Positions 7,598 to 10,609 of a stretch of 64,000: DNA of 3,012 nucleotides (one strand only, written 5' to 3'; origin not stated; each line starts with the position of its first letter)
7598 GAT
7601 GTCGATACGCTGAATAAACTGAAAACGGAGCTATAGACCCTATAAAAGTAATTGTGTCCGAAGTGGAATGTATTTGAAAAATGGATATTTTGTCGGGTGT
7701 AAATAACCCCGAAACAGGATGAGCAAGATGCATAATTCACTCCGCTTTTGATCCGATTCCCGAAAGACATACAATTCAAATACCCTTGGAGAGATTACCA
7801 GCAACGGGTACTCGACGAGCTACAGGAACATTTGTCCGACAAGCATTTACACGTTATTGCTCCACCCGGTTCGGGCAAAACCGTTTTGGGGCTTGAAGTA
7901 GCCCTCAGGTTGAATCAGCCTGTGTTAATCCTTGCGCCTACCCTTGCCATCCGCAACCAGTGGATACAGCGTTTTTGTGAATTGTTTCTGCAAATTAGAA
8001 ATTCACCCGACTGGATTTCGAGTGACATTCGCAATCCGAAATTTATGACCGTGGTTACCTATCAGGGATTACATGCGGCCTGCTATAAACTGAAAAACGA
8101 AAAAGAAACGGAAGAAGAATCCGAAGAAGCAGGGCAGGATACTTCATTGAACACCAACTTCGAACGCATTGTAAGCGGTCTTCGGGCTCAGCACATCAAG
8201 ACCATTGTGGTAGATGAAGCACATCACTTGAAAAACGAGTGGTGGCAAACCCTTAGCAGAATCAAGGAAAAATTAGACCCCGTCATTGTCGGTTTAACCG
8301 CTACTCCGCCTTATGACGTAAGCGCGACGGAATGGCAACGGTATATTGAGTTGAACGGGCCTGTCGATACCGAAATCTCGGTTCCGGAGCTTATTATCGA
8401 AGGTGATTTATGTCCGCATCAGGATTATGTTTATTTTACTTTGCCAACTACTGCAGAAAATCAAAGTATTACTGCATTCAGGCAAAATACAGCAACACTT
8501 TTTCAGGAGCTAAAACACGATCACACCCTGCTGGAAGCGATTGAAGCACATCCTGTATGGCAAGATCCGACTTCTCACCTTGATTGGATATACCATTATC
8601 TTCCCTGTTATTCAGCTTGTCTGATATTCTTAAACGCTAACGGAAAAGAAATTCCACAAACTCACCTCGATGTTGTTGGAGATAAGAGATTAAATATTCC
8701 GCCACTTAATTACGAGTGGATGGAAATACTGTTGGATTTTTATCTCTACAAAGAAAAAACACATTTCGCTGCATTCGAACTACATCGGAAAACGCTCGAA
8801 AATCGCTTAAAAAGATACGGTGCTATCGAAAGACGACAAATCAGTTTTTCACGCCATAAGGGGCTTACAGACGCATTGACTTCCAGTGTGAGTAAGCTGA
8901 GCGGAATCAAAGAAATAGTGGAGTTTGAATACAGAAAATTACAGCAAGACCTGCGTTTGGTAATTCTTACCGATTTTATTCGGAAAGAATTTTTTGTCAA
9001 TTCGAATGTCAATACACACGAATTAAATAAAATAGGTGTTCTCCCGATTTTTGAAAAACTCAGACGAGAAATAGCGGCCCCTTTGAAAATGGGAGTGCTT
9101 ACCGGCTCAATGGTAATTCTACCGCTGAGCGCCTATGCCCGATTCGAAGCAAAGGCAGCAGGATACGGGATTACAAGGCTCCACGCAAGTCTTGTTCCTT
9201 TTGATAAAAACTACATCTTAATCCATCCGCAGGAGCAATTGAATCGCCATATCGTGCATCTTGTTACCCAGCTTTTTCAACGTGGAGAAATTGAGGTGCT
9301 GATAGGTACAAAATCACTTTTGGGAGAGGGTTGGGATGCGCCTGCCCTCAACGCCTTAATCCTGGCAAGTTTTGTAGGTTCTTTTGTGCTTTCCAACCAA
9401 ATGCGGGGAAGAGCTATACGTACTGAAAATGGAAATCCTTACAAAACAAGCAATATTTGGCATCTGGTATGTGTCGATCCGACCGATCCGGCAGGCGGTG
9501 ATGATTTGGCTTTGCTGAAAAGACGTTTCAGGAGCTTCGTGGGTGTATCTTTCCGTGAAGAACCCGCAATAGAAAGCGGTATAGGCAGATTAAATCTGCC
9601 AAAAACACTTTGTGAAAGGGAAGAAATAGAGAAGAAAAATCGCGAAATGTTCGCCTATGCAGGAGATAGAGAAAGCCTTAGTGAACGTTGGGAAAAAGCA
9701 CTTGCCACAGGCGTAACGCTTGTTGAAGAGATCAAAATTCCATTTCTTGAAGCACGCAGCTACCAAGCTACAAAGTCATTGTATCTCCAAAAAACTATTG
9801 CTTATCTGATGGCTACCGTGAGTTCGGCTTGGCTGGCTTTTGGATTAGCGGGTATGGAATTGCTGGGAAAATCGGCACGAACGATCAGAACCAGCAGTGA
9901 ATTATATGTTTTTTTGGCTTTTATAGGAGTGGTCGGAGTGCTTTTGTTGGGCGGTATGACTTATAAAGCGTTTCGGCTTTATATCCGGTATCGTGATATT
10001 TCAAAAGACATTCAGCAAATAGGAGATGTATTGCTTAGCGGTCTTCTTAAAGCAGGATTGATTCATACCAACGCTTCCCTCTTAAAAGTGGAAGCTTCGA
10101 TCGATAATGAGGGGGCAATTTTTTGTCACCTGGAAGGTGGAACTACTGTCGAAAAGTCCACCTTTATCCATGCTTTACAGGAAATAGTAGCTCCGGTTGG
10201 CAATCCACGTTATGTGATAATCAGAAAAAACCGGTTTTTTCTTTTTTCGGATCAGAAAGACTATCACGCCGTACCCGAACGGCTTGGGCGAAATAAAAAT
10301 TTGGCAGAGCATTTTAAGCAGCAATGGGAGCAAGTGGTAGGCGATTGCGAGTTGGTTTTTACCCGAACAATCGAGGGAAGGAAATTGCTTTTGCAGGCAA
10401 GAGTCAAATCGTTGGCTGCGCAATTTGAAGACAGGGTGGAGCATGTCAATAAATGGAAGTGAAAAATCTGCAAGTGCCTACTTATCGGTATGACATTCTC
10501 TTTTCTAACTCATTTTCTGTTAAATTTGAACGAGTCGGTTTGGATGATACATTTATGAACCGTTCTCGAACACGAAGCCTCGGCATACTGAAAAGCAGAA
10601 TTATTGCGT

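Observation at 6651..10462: Membrane-anchored DEAH-box SF2 helicase with unknown partner: candidate undescribed defence or DNA-surveillance module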

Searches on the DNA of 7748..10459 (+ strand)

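Call 91: search_with_rna_model(model_id=R1, sources=[L001, L003, L005, L006, L007, L008, L009, L010, L011, L012, L013, L014, L015, L016, L017, L018, L019, L020, L021, L022, L023, L024, L025, L026, L027, L028, L030, L031, L032, L033, L034, L035, L037, L038, L039, L040, L041, L042, L044, L046, L048, L049, L050, L051, L052, L053, L054, L055, L056, L057, L058, L059, L060, L061, L062, L063, L064, L065, L066, L069, L070, L071, L072, L073, L074, L076, L077, L078, L079, L080, L081, L082, L083, L084, L088, L089, L093, L095, L096, L097, L099, L100], max_evalue=0.1)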
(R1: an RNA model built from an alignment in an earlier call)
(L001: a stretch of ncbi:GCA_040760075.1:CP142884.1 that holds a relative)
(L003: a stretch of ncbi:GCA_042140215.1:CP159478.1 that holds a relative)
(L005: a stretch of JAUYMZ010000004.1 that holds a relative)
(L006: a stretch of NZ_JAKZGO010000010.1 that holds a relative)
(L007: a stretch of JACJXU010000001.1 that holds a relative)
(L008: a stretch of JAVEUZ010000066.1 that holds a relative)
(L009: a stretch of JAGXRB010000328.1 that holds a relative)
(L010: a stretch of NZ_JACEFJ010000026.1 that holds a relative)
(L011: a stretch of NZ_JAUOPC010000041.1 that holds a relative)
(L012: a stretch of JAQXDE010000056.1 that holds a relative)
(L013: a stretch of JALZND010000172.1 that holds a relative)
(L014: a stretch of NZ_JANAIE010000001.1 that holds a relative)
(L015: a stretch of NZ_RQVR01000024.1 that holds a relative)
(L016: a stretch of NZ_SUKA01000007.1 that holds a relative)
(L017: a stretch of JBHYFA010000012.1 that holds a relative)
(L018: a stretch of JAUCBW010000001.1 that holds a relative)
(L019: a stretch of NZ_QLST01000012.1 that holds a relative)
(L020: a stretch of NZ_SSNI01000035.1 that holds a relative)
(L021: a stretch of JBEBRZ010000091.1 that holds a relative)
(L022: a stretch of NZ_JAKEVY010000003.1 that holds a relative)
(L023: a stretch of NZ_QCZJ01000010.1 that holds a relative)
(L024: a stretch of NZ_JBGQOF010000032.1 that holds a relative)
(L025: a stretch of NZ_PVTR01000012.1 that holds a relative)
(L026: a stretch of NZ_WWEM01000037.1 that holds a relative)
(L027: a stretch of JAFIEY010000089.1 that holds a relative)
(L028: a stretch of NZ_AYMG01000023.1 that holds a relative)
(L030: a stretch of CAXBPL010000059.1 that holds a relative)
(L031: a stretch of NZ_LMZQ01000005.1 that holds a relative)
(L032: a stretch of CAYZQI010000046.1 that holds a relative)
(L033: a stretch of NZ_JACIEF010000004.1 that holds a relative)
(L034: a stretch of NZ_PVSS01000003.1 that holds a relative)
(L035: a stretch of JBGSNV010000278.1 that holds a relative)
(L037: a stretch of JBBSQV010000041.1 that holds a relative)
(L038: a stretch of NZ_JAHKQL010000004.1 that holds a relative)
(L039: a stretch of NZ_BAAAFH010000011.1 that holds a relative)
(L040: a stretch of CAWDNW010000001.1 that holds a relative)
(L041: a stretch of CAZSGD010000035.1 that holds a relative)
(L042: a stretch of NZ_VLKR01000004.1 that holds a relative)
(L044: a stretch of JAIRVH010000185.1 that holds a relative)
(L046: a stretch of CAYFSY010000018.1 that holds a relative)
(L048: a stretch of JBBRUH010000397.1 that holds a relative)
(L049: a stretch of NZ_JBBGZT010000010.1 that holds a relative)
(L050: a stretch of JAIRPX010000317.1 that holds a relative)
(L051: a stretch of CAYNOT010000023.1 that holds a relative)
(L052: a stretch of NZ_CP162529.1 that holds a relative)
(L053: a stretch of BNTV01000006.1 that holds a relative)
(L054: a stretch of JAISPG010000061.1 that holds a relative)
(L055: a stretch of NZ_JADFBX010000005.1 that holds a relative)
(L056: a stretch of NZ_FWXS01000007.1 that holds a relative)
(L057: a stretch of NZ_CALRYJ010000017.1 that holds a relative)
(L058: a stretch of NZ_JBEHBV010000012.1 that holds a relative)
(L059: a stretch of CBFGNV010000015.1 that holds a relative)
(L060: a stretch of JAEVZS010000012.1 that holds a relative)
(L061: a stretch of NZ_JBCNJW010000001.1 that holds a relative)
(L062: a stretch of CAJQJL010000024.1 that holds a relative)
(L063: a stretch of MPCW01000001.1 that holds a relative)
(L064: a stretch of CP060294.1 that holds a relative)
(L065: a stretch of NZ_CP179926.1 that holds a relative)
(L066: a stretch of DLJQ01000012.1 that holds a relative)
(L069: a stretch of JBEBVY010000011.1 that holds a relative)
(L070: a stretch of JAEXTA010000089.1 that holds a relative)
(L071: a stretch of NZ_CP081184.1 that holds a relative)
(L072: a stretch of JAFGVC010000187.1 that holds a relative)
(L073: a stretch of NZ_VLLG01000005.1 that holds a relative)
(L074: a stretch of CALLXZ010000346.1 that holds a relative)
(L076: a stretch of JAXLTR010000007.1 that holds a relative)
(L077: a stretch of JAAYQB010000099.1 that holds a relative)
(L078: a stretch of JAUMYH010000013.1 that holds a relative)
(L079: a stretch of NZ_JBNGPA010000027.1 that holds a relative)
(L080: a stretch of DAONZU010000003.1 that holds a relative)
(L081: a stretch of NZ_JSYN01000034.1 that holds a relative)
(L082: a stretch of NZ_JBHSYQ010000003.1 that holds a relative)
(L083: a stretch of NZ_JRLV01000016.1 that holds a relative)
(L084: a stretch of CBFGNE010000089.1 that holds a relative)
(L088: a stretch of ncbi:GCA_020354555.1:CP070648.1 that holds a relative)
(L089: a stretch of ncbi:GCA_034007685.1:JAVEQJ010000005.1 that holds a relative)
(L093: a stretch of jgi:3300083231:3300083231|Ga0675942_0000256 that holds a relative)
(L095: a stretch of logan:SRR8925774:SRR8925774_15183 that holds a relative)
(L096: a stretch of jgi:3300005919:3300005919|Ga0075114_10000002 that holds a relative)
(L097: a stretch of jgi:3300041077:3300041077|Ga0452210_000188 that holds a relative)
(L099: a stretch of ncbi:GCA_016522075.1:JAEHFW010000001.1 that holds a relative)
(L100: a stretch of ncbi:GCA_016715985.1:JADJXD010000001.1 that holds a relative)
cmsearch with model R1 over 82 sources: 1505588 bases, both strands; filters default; matches with E-value up to 0.1: 29.
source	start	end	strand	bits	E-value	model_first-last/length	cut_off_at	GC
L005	2822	2955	+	66.9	2e-13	1-83/83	no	0.45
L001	9843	9976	+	66.8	2.1e-13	1-83/83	no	0.46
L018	1814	1947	+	64.4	8.7e-13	1-83/83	no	0.49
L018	3221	3353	+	64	1.1e-12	1-83/83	no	0.5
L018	12725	12859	+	63.5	1.5e-12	1-83/83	no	0.5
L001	12734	12867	+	62.5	2.6e-12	1-83/83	no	0.5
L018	6567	6700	+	61.8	4e-12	1-83/83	no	0.49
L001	9012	9145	+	59.9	1.2e-11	1-83/83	no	0.51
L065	9844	9976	+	58.2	3.2e-11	1-83/83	no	0.5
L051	2351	2485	+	57.6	4.7e-11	1-83/83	no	0.49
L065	9094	9227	+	52.6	8.7e-10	1-83/83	no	0.45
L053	4394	4521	+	50.5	2.9e-09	1-83/83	no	0.62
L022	1015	1148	+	49.2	6.4e-09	1-83/83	no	0.43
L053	9846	9936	+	47.7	1.5e-08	1-83/83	no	0.65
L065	13554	13687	+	47.3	1.9e-08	1-83/83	no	0.51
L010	819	952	+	45.4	5.6e-08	1-83/83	no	0.48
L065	14460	14556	+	43.8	1.4e-07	1-83/83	no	0.49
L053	6183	6278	+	34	4.6e-05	1-83/83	no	0.59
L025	419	550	+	30.5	0.00034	1-83/83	no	0.46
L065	8348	8482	+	30.3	0.00041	1-83/83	no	0.36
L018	7676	7822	+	29.5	0.00062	1-83/83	no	0.4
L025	1297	1429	+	27.7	0.0018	1-83/83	no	0.51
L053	9856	9921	-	27.6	0.002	11-70/83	no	0.71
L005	1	55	+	26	0.005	17-83/83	5'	0.55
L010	1643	1796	+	24.9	0.0092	1-83/83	no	0.54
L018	2429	2517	+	23.5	0.021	1-83/83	no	0.43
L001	13748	13837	+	23.4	0.022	1-83/83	no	0.47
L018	5390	5479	+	22.1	0.048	1-83/83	no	0.44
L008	3199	3289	+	21.4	0.071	1-83/83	no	0.44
